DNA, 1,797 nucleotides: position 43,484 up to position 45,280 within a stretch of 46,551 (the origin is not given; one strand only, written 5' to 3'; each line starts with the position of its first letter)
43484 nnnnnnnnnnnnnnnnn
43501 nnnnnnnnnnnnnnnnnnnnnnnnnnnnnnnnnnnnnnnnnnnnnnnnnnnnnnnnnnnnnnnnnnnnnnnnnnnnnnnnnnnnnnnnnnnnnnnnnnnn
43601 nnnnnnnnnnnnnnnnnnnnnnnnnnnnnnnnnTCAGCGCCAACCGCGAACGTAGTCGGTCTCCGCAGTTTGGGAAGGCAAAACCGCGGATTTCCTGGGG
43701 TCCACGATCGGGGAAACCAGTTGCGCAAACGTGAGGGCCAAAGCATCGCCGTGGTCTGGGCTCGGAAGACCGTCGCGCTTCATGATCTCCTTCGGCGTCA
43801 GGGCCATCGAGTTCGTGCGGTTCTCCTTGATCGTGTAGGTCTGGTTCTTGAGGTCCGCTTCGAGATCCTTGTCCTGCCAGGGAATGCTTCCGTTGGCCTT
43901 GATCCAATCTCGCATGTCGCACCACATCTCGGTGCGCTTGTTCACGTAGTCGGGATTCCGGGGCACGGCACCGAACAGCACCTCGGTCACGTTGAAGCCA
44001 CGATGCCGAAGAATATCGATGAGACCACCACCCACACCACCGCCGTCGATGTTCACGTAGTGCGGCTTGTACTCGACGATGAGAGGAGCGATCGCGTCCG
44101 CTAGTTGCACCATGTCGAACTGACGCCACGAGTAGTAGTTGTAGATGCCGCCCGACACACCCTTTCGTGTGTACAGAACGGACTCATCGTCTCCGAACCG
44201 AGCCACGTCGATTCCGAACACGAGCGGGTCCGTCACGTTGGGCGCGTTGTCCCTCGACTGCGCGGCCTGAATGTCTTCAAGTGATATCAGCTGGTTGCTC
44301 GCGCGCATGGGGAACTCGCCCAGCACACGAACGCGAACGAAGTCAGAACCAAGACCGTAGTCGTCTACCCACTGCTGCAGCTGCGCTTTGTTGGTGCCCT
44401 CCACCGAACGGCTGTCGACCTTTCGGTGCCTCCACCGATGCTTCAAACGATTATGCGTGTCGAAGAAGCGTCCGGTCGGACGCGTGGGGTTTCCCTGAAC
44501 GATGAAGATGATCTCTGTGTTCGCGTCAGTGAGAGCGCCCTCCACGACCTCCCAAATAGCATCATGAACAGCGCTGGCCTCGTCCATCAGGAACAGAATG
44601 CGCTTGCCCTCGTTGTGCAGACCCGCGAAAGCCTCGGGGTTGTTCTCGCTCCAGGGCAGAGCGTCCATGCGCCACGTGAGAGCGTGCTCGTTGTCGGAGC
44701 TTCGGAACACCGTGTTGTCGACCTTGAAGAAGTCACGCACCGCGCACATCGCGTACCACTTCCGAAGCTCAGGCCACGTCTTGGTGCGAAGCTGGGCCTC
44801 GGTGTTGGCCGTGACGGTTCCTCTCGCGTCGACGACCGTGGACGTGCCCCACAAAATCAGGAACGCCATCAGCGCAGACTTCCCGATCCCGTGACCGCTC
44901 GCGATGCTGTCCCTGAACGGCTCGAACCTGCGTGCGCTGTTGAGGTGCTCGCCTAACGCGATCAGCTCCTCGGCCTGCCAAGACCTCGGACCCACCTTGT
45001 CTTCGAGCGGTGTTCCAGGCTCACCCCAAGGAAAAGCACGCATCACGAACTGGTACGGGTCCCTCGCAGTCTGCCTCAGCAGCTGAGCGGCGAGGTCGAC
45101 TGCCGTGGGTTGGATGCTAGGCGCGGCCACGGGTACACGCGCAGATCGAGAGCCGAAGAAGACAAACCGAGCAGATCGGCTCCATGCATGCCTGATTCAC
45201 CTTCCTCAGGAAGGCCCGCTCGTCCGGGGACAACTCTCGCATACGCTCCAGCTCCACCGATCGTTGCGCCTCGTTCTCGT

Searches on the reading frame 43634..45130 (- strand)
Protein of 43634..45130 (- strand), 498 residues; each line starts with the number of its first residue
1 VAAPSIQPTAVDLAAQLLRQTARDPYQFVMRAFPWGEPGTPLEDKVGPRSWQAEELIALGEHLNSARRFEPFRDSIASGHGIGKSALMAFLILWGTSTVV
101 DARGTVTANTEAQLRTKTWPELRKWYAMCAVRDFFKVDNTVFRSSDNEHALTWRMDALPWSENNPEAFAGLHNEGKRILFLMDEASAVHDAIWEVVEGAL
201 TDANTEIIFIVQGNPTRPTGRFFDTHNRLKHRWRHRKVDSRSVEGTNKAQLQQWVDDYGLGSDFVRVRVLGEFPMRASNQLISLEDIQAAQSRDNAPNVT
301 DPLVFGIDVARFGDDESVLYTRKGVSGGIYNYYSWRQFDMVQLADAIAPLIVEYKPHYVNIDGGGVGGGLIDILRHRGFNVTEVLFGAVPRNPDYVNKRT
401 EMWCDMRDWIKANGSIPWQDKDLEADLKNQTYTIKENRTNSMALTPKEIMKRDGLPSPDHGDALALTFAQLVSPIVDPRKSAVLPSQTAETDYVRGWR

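Call 52: search_dna_similar(query=window:43634-45130:-, collection=phages, mode=protein, max_rows=15)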
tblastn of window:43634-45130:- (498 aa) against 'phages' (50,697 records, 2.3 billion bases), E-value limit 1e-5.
Records with a match: 258; places in all: 258; records where one place covers at least 80% of the query: 180.
Best place of each record, by identity: <60% 258.
By first word of the organism name: Escherichia 33; Microbacterium 32; Clostridium 18; Arthrobacter 18; Salmonella 17; Streptomyces 17; Xanthomonas 16; Liberibacter 14; Pseudomonas 11; Caudoviricetes 11; and 35 more.
By host as written in the record: - 34; Arthrobacter sp. ATCC 21022 15; Escherichia coli 14; Microbacterium foliorum NRRL B-24224 SEA 9; Microbacterium foliorum NRRL B-24224 8; Clostridium perfringens 7; Streptomyces griseus ATCC 10137 7; Xanthomonas albilineans CFBP2523 6; and 95 more.
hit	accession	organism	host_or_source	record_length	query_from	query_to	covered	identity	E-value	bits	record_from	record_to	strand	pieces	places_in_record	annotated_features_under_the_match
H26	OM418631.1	Pseudomonas phage UFJF_PfDIW6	Pseudomonas fluorescens UFV 041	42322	7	472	94%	47.5%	2e-119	391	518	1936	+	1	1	terminase large subunit | terminase small subunit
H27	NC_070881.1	Pseudomonas phage UFJF_PfDIW6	Pseudomonas fluorescens UFV 041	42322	7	472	94%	47.5%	2e-119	391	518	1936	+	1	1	terminase large subunit | terminase small subunit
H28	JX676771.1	Pseudomonas phage AF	soil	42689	12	497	98%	44.9%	9e-115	378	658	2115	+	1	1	putative terminase large subunit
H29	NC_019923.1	Pseudomonas phage AF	soil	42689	12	497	98%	44.9%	9e-115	378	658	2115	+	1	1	putative terminase large subunit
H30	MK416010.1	Klebsiella phage ST11-OXA245phi3.2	Klebsiella pneumoniae ST11-OXA245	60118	16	492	96%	43.6%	1e-104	349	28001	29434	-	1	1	terminase large subunit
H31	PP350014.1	phage PH444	-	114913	5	493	98%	42.2%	2e-105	351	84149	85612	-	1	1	record has no annotation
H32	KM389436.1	Escherichia phage Phi05_1999 B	-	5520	5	493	98%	42.2%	2e-105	350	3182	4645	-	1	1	record has no annotation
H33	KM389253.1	Escherichia phage Phi05_2388 B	-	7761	5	493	98%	42.2%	2e-105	350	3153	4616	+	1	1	record has no annotation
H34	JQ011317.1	Escherichia phage TL-2011b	Escherichia coli O103:H25 strain ...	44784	5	493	98%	42.2%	3e-105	350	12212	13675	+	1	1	putative phage terminase, large subunit | putative terminase small subunit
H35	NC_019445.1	Escherichia phage TL-2011b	Escherichia coli O103:H25 strain ...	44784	5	493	98%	42.2%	3e-105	350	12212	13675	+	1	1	putative phage terminase, large subunit | terminase small subunit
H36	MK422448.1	Klebsiella phage ST512-KPC3phi13.3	Klebsiella pneumoniae ST512-KPC3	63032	24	492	94%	44.0%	3e-105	350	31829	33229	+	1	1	terminase large subunit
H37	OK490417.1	Klebsiella phage Kp4865-1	Klebsiella pneumoniae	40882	24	492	94%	44.0%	5e-105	350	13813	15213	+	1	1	record has no annotation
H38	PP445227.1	Escherichia phage EC.W1-9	Escherichia coli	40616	5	480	96%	43.1%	2e-105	351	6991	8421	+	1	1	terminase large subunit | terminase small subunit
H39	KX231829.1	Enterobacter phage Tyrion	Enterobacter sp. CT7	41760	24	493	94%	43.5%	4e-102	341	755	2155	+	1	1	putative large terminase subunit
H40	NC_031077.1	Enterobacter phage Tyrion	Enterobacter sp. CT7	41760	24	493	94%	43.5%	4e-102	341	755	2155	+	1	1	terminase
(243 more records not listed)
